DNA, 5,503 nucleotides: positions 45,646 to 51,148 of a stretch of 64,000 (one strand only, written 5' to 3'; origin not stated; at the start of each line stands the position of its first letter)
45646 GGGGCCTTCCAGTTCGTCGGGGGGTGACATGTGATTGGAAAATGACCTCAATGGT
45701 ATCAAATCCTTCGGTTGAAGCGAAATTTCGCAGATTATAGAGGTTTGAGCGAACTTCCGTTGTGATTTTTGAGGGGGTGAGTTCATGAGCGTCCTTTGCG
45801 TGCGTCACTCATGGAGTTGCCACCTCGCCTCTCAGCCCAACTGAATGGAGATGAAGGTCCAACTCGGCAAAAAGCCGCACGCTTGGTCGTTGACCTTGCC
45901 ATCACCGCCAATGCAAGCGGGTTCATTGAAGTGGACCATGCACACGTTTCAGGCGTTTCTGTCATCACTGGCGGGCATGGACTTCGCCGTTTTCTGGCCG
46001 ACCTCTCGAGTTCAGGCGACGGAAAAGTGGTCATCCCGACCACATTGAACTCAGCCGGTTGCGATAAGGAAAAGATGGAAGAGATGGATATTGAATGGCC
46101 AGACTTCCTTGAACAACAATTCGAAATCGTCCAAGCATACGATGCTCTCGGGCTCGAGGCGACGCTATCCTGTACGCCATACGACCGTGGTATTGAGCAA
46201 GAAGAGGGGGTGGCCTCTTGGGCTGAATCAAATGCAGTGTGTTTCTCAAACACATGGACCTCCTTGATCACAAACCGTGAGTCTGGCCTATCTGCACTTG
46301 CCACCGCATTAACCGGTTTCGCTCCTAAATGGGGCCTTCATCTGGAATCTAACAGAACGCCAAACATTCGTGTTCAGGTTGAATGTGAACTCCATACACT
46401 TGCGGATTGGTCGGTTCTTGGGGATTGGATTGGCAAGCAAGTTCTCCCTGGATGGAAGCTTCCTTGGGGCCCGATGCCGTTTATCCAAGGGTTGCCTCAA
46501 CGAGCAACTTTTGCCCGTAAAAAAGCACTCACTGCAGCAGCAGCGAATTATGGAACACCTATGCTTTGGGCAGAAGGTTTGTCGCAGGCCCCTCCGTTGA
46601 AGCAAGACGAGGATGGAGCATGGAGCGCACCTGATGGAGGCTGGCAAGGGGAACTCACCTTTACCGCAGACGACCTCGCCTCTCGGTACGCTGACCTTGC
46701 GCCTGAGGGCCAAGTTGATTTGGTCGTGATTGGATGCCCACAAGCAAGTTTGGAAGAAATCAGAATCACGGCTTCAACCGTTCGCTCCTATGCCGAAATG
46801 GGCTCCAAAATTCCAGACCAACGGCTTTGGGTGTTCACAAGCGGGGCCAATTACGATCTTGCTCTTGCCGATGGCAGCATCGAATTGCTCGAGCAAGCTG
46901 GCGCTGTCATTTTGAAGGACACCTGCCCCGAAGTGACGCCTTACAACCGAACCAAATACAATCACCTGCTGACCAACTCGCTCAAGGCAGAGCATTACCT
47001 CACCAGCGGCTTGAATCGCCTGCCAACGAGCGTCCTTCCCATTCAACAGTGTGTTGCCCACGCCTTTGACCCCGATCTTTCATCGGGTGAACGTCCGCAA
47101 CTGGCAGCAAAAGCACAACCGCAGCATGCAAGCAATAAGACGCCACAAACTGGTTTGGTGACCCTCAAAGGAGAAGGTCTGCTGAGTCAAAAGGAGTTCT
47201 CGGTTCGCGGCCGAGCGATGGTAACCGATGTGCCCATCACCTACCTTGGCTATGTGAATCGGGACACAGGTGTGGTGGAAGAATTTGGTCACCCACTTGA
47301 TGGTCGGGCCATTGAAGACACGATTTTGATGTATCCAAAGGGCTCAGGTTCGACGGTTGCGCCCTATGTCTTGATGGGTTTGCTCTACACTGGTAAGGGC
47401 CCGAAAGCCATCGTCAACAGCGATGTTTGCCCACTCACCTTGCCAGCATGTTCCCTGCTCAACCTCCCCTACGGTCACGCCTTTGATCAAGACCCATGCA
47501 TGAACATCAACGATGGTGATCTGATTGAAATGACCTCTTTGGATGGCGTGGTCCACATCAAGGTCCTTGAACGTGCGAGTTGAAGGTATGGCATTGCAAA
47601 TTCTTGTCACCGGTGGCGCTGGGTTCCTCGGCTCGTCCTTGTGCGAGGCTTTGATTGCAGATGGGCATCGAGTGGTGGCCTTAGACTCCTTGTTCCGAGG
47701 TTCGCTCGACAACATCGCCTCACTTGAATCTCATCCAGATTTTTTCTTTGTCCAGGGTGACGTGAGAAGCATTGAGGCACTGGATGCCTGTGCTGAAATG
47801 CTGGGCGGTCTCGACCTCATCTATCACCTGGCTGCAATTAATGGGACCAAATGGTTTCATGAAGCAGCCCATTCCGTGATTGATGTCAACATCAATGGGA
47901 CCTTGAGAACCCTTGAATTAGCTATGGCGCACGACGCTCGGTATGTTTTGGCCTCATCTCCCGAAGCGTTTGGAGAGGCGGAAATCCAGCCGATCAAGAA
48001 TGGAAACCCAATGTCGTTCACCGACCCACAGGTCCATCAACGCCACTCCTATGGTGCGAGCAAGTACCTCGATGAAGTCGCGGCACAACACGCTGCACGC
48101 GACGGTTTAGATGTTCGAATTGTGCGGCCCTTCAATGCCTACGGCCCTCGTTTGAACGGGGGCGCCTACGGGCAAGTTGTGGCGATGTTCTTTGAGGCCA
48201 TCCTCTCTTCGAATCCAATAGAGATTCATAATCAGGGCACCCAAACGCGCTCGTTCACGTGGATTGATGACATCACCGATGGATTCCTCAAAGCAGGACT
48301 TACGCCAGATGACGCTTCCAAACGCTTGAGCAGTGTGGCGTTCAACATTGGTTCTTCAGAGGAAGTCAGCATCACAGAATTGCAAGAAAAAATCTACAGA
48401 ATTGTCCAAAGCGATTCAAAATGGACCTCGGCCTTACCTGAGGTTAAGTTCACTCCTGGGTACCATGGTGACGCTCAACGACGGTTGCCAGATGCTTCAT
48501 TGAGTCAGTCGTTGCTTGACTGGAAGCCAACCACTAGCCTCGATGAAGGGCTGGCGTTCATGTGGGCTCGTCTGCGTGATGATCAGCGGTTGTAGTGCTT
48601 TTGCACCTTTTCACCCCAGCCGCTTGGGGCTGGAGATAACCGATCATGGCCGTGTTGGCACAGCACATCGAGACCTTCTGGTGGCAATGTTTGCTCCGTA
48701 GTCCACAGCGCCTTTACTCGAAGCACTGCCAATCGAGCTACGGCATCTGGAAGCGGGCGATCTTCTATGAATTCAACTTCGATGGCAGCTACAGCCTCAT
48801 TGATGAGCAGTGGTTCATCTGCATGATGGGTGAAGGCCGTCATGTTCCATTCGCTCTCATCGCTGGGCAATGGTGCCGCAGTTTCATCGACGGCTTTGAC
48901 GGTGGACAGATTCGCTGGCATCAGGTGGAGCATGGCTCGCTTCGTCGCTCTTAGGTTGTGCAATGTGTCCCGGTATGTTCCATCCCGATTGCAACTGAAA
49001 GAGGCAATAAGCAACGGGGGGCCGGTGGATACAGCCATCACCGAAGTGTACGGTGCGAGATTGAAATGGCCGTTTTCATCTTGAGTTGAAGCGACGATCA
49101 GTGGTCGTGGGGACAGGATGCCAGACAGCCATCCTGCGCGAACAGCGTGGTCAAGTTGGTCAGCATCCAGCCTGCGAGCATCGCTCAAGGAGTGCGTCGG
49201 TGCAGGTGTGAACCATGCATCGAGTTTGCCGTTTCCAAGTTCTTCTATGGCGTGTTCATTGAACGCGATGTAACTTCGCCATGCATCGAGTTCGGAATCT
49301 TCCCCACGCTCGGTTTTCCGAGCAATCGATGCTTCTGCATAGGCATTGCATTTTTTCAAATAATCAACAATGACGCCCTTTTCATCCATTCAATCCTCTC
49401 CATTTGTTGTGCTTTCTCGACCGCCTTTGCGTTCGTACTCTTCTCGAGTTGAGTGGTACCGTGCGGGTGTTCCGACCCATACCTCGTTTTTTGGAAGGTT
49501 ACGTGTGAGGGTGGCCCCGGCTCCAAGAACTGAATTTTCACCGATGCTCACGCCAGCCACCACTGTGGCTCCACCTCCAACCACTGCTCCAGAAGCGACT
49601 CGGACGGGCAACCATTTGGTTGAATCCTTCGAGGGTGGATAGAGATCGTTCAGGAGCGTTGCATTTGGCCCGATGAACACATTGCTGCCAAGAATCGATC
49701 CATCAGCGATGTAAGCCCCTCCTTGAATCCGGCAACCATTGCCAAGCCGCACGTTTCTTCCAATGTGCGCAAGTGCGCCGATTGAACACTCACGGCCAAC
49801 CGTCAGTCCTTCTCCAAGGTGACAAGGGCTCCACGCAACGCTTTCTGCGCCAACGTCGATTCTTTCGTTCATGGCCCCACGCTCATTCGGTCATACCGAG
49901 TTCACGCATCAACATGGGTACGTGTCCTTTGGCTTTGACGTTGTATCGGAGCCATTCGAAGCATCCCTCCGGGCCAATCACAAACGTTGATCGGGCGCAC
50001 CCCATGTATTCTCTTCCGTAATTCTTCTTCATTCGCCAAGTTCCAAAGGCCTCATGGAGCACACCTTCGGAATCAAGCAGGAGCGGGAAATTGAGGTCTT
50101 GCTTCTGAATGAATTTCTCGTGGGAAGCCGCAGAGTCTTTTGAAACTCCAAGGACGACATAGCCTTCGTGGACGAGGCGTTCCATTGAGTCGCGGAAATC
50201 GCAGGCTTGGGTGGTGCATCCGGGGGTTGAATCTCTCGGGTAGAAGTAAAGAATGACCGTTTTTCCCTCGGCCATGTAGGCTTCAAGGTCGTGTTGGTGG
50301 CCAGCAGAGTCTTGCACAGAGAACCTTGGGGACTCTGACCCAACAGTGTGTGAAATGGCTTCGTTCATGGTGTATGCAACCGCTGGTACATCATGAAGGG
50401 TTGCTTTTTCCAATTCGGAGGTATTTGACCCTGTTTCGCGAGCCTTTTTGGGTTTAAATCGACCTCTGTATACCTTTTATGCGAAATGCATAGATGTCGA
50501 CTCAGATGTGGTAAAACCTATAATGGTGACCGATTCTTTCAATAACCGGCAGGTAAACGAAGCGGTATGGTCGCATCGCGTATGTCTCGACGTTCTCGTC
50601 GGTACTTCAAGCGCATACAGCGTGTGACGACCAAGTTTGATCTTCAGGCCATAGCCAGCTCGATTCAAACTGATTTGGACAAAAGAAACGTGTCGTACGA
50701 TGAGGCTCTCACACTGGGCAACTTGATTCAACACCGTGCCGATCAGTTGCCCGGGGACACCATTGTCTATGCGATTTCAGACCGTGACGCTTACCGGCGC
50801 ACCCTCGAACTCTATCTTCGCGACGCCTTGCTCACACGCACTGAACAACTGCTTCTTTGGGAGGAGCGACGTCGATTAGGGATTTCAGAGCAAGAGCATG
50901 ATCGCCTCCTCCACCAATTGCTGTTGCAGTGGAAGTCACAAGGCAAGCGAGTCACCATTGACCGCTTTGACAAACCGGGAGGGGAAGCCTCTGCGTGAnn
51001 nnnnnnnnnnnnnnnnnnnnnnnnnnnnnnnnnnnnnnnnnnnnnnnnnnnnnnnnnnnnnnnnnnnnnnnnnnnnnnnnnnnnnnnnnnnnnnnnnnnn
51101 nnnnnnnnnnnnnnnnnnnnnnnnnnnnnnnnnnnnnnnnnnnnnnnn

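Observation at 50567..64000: Archaellum locus extended upstream by a three-gene module of unknown function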

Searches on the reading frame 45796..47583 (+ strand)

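Call 85: search_protein_families(library=pfam, proteins=[window:45796-47583:+], max_evalue=0.001)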
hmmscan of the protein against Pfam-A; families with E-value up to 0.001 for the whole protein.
window:45796-47583:+ (595 aa): 2 families
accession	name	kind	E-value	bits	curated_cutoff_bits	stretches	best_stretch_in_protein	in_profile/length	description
PF04412.18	AcnX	-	6.5e-89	298.9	31.5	1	7-420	2-399/400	Aconitase X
PF01989.23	AcnX_swivel_put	-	1.9e-17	63.3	27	1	482-558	2-78/80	Aconitase X swivel domain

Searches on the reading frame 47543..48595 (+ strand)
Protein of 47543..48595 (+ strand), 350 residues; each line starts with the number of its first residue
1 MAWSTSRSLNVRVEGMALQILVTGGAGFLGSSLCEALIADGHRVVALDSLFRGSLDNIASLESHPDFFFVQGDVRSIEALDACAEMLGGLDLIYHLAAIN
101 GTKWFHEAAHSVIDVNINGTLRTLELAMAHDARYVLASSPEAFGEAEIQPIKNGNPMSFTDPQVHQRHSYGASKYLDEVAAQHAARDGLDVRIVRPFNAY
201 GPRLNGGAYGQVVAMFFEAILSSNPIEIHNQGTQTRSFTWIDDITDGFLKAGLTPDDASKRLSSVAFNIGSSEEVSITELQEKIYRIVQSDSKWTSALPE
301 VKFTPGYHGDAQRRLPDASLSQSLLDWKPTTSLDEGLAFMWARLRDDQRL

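Call 85: search_protein_families(library=pfam, proteins=[window:47543-48595:+], max_evalue=0.001)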
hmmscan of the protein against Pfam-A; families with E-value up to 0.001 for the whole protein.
window:47543-48595:+ (350 aa): 8 families
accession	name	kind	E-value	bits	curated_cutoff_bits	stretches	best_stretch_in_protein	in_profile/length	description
PF01370.27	Epimerase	-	4.8e-43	147.7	20.9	1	20-270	1-240/240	NAD dependent epimerase/dehydratase family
PF16363.11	GDP_Man_Dehyd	-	3.7e-36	125.7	27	1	21-338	1-330/332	GDP-mannose 4,6 dehydratase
PF01073.25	3Beta_HSD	-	8.9e-16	58.2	22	1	21-203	1-185/280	3-beta hydroxysteroid dehydrogenase/isomerase family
PF02719.21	Polysacc_synt_2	-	3.1e-12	46.7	20.2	1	20-138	1-126/293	Polysaccharide biosynthesis protein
PF07993.18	NAD_binding_4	-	5.3e-12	45.9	20.1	1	22-207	1-215/258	Male sterility protein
PF00106.31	adh_short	-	1e-10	41.9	26.6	1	20-130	3-122/195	short chain dehydrogenase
PF04321.23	RmlD_sub_bind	-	6.6e-09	35.7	27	1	19-297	2-240/287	RmlD substrate binding domain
PF13460.12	NAD_binding_10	-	0.00027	21.3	27.2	1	24-196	1-143/184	NAD(P)H-binding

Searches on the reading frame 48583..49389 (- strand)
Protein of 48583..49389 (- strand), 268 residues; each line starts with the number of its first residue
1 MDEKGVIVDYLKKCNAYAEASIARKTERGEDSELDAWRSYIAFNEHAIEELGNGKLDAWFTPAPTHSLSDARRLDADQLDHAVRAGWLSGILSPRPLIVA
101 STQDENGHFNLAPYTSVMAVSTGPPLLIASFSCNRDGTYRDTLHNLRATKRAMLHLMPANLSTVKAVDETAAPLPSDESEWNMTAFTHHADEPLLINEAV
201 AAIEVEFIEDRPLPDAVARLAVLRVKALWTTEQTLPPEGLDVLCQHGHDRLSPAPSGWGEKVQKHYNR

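Call 85: search_protein_families(library=pfam, proteins=[window:48583-49389:-], max_evalue=0.001)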
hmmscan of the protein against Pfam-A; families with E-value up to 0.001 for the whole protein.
window:48583-49389:- (268 aa): 1 family
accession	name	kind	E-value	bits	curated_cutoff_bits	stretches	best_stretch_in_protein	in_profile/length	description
PF01613.24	Flavin_Reduct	-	5.2e-14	53.1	27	1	94-233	5-136/153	Flavin reductase like domain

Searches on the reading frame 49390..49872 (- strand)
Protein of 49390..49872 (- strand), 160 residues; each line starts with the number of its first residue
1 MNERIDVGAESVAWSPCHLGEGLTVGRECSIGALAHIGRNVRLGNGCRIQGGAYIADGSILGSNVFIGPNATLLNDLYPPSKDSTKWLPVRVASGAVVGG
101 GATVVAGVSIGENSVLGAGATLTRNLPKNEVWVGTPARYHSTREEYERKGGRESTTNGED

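Call 85: search_protein_families(library=pfam, proteins=[window:49390-49872:-], max_evalue=0.001)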
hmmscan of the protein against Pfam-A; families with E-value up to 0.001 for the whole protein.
window:49390-49872:- (160 aa): 3 families
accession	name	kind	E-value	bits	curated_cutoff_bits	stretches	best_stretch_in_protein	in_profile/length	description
PF00132.30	Hexapep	-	4.9e-21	73.9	27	3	40-74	1-35/36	Bacterial transferase hexapeptide (six repeats)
PF14602.12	Hexapep_2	-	6.1e-11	42.3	27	1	89-124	1-34/34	Hexapeptide repeat of succinyl-transferase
PF25084.1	LbH_EIF2B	-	4.9e-10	39.8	54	2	35-124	16-101/105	EIF2B subunit epsilon LbH domain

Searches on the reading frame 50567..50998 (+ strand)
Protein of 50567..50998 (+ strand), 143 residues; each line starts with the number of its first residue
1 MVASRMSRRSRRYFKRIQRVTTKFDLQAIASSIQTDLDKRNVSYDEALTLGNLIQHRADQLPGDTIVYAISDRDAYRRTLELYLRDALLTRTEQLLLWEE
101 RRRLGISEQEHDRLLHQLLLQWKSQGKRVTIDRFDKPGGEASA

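Call 3: search_protein_families(library=pfam, proteins=[window:50567-50998:+], max_evalue=0.01)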
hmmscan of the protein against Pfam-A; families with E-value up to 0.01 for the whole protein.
window:50567-50998:+ (143 aa): 0 families

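Call 25: search_protein_families(library=ncbifam, proteins=[window:50567-50998:+], max_evalue=1)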
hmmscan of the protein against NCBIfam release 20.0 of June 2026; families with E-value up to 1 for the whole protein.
window:50567-50998:+ (143 aa): 0 families

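Call 46: search_protein_families(library=pfam, proteins=[window:50567-50998:+], max_evalue=10)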
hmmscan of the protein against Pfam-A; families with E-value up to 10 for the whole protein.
window:50567-50998:+ (143 aa): 0 families

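Call 88: search_solved_structures(query=A9, max_evalue=10)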
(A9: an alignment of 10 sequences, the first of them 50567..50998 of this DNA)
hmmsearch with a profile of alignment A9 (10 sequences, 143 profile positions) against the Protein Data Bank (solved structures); distinct sequences matched with E-value up to 10: 6.
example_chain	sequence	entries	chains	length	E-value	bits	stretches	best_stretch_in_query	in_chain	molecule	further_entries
8gxf_B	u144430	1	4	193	0.12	15.6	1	23-84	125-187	GCN5 family acetyltransferase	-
1xs8_A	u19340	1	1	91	0.17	15.2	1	91-134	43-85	UPF0269 protein yggX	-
1yhd_A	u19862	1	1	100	0.2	15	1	92-134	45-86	UPF0269 protein yggX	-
6akl_A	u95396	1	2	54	0.32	14.3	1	88-132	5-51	Suppressor of IKBKE 1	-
6akk_A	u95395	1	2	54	0.46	13.8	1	96-132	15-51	Suppressor of IKBKE 1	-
2hsb_A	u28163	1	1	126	0.48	13.7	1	79-115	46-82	Hypothetical UPF0332 protein AF0298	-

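Call 89: search_protein_families(library=pfam, alignment_id=A9, max_evalue=10)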
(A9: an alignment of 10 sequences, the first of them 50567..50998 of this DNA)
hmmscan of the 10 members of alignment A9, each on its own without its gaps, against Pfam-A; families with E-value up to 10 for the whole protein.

A. member 1, window:50567-50998:+ (143 aa): 0 families

B. families by the number of members that match (of 10 scanned): 3 families
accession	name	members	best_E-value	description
PF04447.17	dATP-dGTP_PPHyd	3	0.024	dATP/dGTP pyrophosphohydrolase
PF12258.13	Microcephalin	1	0.13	Microcephalin protein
PF02901.20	PFL-like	1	0.16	Pyruvate formate lyase-like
